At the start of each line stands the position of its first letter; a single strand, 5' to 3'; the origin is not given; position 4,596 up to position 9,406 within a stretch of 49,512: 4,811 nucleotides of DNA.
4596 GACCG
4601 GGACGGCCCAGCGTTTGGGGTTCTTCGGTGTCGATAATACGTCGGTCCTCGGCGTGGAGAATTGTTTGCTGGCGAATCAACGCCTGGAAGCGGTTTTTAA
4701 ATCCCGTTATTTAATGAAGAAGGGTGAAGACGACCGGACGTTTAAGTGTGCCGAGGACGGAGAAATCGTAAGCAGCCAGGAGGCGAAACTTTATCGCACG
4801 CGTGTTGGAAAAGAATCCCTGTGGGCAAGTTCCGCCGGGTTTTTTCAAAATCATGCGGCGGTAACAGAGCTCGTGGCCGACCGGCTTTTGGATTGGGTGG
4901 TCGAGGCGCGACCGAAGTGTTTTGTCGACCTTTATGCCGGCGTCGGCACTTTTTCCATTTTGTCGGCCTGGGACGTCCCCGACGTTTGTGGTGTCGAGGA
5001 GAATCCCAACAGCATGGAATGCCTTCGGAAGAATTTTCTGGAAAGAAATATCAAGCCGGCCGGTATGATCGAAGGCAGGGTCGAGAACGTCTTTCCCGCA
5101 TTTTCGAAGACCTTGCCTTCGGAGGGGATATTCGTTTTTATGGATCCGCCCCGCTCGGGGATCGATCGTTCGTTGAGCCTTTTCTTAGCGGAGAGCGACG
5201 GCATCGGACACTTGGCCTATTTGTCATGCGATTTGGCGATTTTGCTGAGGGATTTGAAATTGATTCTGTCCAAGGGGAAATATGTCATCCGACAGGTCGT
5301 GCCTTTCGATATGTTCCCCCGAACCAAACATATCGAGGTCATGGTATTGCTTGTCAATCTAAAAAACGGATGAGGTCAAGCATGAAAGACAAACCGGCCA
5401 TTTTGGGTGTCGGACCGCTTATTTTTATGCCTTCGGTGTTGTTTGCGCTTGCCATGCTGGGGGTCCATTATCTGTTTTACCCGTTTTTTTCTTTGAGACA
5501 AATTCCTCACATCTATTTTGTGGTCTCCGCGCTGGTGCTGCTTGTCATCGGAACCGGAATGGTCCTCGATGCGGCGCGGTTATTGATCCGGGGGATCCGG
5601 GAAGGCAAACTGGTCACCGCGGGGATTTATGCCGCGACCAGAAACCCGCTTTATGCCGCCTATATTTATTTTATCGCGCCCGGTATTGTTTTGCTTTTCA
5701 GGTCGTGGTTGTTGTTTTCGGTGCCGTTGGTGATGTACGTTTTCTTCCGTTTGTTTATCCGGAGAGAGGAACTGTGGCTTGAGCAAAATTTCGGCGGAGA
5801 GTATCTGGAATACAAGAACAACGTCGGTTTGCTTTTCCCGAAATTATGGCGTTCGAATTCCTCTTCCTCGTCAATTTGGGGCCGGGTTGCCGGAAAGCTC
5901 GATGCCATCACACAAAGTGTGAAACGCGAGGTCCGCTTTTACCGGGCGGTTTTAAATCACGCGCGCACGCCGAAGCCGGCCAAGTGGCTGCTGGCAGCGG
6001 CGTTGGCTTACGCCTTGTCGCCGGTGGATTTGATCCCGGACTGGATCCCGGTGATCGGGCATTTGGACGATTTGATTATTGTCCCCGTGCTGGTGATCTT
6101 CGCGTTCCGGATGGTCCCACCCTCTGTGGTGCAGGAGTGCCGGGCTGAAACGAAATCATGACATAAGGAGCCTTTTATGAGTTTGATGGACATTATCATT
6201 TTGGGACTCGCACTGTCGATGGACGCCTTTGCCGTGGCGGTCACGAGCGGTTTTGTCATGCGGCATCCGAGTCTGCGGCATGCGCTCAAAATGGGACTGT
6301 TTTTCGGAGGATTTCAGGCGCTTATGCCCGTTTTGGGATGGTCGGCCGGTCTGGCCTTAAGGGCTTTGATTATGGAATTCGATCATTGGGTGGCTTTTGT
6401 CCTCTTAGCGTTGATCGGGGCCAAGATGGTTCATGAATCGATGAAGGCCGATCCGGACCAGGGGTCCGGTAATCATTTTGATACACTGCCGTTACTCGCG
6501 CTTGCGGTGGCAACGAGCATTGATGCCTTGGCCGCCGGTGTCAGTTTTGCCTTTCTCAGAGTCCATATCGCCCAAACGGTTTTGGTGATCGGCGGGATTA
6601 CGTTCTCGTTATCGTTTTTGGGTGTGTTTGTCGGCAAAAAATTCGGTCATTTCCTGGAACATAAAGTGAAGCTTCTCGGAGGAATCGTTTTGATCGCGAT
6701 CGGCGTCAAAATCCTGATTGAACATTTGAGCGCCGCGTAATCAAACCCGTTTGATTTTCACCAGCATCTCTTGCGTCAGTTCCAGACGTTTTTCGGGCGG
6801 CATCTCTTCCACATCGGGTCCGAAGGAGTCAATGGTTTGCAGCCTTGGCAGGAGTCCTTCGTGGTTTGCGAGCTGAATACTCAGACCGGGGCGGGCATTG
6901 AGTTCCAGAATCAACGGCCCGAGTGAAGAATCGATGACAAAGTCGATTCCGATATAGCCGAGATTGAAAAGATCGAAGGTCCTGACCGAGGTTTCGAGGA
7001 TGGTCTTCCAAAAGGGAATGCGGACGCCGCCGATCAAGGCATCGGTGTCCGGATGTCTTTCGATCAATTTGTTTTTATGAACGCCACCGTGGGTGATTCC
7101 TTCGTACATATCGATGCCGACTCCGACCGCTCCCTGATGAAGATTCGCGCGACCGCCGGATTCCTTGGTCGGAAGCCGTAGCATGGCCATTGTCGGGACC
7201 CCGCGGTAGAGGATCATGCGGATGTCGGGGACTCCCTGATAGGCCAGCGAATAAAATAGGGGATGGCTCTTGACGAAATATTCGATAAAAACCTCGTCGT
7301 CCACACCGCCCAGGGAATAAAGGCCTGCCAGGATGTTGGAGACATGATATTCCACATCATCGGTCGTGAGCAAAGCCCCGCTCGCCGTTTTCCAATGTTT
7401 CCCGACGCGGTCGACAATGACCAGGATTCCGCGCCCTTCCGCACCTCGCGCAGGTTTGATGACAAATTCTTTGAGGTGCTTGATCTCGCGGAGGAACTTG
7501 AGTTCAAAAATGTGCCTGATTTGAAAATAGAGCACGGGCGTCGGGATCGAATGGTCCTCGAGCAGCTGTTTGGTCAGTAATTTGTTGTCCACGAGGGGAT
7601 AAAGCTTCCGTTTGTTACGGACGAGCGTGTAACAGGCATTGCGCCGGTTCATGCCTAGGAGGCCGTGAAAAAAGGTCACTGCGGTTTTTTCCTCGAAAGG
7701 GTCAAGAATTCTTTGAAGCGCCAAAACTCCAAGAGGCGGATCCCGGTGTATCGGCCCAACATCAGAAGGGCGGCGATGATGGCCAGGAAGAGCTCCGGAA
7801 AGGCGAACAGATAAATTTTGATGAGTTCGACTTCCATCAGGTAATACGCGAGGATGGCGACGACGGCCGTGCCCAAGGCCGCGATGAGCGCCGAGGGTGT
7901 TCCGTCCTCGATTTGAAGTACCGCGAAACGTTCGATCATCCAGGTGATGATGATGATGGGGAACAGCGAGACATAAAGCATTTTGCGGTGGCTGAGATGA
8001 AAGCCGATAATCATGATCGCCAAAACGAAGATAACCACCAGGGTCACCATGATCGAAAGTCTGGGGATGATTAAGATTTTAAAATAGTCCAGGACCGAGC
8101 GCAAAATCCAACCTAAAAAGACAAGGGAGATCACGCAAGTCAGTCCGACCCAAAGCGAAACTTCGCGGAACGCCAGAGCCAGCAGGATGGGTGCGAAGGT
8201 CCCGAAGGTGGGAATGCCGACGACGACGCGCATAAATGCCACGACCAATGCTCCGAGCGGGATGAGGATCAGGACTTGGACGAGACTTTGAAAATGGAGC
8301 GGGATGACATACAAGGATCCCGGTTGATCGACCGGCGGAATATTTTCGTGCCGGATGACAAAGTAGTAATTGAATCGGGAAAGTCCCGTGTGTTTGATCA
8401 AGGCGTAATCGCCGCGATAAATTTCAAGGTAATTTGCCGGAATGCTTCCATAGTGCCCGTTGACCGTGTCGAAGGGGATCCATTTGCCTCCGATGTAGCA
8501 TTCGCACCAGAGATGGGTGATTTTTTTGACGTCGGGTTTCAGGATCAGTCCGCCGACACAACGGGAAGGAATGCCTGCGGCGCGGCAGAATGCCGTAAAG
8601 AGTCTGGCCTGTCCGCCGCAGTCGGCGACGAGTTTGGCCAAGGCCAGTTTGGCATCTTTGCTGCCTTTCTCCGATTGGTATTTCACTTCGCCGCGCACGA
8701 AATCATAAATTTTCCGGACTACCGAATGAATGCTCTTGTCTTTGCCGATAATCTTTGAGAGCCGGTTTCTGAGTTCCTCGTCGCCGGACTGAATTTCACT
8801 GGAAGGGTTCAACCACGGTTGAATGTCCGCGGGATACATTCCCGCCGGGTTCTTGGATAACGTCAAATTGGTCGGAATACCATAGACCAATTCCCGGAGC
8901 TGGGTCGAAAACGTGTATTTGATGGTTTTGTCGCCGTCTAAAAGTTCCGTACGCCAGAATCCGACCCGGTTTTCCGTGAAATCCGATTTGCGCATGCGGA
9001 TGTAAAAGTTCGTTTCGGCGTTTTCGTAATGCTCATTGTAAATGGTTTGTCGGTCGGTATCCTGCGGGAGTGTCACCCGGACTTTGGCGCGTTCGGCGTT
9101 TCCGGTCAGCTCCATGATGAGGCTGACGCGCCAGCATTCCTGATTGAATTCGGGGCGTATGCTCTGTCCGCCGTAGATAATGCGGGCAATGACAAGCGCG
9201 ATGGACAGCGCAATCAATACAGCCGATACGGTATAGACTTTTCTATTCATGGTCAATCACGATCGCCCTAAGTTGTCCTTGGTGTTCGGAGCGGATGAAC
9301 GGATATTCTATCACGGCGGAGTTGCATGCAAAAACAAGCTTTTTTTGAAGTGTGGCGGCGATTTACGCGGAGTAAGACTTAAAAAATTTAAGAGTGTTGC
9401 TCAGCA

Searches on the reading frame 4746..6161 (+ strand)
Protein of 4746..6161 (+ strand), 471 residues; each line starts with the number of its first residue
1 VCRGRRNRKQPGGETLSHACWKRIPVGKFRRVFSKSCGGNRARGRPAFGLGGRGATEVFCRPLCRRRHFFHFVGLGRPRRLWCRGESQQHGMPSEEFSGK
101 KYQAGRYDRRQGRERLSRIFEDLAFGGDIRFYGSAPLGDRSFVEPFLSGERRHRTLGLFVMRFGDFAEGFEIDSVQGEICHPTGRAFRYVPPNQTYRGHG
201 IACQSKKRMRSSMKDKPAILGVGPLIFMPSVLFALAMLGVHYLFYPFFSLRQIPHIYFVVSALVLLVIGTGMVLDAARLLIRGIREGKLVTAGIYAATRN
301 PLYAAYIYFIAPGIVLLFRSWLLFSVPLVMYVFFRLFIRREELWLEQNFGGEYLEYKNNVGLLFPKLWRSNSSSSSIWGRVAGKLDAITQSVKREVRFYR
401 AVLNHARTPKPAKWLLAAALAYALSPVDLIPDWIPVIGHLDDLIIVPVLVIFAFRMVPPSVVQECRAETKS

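Call 72: search_protein_families(library=pfam, proteins=[window:4746-6161:+], max_evalue=0.0001)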
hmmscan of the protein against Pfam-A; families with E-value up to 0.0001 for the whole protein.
window:4746-6161:+ (471 aa): 3 families
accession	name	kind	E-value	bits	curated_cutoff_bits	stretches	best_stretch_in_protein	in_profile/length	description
PF06803.17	DUF1232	-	1e-14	54.4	23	1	412-447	1-36/37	Protein of unknown function (DUF1232)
PF04191.18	PEMT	-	3.4e-07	31.1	25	1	284-350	37-103/105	Phospholipid methyltransferase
PF04140.19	ICMT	-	3.8e-05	24.5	24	1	280-345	28-93/95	Isoprenylcysteine carboxyl methyltransferase (ICMT) family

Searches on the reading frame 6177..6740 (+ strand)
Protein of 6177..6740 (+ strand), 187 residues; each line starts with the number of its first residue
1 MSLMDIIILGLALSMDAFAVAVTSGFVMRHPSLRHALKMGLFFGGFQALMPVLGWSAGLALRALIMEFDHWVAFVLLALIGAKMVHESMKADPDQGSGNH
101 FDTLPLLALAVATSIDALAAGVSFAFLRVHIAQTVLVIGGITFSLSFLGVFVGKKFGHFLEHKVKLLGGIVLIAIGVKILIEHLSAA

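Call 72: search_protein_families(library=pfam, proteins=[window:6177-6740:+], max_evalue=0.0001)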
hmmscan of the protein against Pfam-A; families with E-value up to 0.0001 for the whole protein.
window:6177-6740:+ (187 aa): 1 family
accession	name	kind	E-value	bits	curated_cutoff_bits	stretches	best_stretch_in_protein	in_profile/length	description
PF02659.21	Mntp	-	1.4e-51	174.7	24.4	1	32-180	3-152/152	Putative manganese efflux pump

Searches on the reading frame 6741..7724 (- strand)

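Call 72: search_protein_families(library=pfam, proteins=[window:6741-7724:-], max_evalue=0.0001)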
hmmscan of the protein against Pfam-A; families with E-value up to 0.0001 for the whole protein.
window:6741-7724:- (327 aa): 4 families
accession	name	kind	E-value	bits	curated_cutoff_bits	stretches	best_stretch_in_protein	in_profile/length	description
PF14397.11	ATPgrasp_ST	-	2.1e-76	257.2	31.4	1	28-299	2-277/278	Sugar-transfer associated ATP-grasp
PF02655.19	ATP-grasp_3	-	5.2e-08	33.6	23.2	0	46-106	2-53/160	ATP-grasp domain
PF08443.16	RimK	-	3.1e-06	27.3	21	0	247-282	136-170/188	RimK-like ATP-grasp domain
PF14398.11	ATPgrasp_YheCD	-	5.7e-06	26.2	26.8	0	47-105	11-69/255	YheC/D like ATP-grasp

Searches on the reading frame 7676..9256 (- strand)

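Call 72: search_protein_families(library=pfam, proteins=[window:7676-9256:-], max_evalue=0.0001)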
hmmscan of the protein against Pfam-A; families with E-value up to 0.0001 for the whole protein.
window:7676-9256:- (526 aa): 2 families
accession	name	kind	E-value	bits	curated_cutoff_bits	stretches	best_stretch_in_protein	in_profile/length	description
PF14402.11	7TM_transglut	-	5.7e-60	203.3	25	1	314-517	44-247/248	7 transmembrane helices usually fused to an inactive transglutaminase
PF01841.26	Transglut_core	-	1.5e-20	74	23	1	168-264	6-108/108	Transglutaminase-like superfamily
